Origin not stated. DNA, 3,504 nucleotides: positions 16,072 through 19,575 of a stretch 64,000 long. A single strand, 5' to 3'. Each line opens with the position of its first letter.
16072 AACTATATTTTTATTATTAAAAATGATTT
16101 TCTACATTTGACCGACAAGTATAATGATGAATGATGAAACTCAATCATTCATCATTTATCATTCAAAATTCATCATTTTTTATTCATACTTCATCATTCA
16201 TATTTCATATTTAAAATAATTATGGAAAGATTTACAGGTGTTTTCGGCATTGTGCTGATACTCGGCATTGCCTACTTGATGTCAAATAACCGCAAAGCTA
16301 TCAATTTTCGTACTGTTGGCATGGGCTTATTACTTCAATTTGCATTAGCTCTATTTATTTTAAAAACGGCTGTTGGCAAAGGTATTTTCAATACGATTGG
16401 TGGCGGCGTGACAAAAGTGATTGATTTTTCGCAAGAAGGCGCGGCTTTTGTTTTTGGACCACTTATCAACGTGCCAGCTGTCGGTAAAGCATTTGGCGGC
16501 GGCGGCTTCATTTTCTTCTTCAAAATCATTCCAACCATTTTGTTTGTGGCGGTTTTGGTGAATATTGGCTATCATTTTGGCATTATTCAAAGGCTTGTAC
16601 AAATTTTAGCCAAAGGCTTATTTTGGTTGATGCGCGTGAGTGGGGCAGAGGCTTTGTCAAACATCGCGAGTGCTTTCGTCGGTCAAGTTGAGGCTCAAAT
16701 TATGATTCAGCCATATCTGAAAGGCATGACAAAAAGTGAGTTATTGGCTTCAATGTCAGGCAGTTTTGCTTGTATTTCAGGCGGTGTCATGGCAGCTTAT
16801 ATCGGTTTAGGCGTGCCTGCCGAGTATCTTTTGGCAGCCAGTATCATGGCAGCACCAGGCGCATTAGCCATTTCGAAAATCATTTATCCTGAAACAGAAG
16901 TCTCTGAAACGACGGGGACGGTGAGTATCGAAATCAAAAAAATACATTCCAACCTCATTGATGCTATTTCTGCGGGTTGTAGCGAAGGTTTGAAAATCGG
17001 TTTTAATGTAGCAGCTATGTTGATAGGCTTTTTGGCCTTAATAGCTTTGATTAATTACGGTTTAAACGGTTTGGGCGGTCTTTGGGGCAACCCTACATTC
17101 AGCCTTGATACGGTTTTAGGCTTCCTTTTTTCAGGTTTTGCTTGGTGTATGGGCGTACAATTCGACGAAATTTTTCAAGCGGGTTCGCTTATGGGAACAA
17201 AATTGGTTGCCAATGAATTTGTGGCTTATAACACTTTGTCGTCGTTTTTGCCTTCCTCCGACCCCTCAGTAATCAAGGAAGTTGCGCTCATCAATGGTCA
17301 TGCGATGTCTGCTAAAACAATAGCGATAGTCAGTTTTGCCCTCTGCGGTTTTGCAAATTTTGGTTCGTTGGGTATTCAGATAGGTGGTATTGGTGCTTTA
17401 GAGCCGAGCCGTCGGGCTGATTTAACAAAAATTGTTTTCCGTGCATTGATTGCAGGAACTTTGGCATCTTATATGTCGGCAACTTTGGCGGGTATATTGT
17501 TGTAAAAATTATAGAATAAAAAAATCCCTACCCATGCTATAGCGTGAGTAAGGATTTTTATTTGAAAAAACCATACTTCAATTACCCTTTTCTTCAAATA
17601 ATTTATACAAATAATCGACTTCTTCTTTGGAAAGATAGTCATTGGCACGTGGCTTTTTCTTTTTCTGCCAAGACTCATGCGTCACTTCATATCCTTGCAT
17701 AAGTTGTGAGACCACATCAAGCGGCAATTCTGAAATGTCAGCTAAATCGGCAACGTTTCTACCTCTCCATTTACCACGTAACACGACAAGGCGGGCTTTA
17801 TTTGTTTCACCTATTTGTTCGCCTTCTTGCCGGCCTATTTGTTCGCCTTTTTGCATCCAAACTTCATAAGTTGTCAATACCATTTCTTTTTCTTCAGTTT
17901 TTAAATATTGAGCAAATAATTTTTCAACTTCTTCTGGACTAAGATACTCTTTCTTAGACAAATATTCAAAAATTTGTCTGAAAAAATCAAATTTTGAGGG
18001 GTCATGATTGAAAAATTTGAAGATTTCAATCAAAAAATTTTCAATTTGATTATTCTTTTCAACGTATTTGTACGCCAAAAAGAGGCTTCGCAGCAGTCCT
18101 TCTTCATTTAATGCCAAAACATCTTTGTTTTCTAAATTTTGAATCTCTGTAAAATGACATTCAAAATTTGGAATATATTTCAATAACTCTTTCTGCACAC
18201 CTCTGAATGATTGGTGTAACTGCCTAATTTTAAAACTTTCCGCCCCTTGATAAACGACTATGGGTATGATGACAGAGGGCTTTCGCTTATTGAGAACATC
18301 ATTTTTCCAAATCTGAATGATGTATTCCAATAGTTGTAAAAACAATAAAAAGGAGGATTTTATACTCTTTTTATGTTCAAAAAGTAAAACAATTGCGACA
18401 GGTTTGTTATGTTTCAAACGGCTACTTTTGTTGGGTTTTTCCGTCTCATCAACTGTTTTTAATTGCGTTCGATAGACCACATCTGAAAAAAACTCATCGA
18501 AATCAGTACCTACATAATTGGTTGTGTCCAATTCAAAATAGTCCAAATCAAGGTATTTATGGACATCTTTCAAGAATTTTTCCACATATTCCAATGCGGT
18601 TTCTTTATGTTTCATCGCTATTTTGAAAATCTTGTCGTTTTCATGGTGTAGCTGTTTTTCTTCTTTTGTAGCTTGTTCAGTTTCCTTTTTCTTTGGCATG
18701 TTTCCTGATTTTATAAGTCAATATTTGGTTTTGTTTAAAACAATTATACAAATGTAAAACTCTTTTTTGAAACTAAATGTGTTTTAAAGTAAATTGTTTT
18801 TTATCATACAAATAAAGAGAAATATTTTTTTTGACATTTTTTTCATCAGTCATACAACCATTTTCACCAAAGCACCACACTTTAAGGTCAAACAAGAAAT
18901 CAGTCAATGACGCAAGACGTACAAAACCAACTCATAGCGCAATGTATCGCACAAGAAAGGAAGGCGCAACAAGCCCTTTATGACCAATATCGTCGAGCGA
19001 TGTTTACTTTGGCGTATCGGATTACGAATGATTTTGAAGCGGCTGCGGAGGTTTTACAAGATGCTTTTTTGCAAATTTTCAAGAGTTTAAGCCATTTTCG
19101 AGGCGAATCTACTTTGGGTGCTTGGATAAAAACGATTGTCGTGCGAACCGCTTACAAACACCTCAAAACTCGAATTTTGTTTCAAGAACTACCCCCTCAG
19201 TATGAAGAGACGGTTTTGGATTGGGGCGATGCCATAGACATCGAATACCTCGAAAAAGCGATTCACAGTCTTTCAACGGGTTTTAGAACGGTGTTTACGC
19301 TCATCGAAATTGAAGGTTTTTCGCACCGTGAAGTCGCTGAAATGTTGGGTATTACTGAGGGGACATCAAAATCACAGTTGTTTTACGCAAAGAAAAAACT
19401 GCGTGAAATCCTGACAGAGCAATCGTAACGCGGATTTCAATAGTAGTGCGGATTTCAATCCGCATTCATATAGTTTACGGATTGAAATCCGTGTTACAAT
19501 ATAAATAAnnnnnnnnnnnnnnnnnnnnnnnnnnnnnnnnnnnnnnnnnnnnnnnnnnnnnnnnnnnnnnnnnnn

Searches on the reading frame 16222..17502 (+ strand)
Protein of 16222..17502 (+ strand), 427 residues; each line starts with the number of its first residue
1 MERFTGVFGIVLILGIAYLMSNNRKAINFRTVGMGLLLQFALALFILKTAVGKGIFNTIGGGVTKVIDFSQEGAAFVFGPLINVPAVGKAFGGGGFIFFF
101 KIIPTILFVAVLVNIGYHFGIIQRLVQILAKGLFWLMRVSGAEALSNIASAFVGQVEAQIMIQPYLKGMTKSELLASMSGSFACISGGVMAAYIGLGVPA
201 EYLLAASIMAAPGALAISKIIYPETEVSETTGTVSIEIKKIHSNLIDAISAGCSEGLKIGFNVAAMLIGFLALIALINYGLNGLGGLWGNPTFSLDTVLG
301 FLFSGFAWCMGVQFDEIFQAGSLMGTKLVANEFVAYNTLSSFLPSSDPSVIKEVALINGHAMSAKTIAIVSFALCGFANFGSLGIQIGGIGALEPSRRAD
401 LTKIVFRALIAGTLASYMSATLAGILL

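Call 67: search_protein_families(library=pfam, proteins=[window:16222-17502:+], max_evalue=0.0001)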
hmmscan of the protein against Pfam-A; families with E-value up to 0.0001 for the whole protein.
window:16222-17502:+ (427 aa): 3 families
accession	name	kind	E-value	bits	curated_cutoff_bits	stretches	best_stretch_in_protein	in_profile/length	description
PF07662.18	Nucleos_tra2_C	-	2.6e-73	246.6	32.3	1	202-424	1-213/213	Na+ dependent nucleoside transporter C-terminus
PF01773.25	Nucleos_tra2_N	-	1.5e-27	96.3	27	1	8-81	1-74/74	Na+ dependent nucleoside transporter N-terminus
PF07670.19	Gate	-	1.2e-12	48.6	29.6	1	99-197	1-101/104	Nucleoside recognition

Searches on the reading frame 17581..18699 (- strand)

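Call 67: search_protein_families(library=pfam, proteins=[window:17581-18699:-], max_evalue=0.0001)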
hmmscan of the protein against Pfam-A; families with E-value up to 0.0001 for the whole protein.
window:17581-18699:- (373 aa): 1 family
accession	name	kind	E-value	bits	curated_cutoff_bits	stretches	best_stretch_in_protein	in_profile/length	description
PF04754.18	Transposase_31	-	8.1e-22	78.2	21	2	95-233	63-195/203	Putative transposase, YhgA-like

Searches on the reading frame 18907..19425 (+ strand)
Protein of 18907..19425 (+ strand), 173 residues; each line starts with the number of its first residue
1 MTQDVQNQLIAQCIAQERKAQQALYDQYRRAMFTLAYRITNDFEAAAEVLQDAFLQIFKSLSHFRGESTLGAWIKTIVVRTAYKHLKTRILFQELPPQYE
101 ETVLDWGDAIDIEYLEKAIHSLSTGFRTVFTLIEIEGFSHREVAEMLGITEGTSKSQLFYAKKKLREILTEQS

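Call 68: search_protein_families(library=pfam, proteins=[window:18907-19425:+], max_evalue=0.0001)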
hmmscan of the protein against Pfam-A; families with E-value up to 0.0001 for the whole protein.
window:18907-19425:+ (173 aa): 3 families
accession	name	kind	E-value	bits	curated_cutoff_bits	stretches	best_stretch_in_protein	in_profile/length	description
PF08281.18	Sigma70_r4_2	-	3e-14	52.8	25.7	1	113-165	2-54/54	Sigma-70, region 4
PF04542.20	Sigma70_r2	-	7.6e-13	48.5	24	1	24-88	1-67/71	Sigma-70 region 2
PF04545.22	Sigma70_r4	-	5.4e-08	32.7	24.1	1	118-167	1-50/50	Sigma-70, region 4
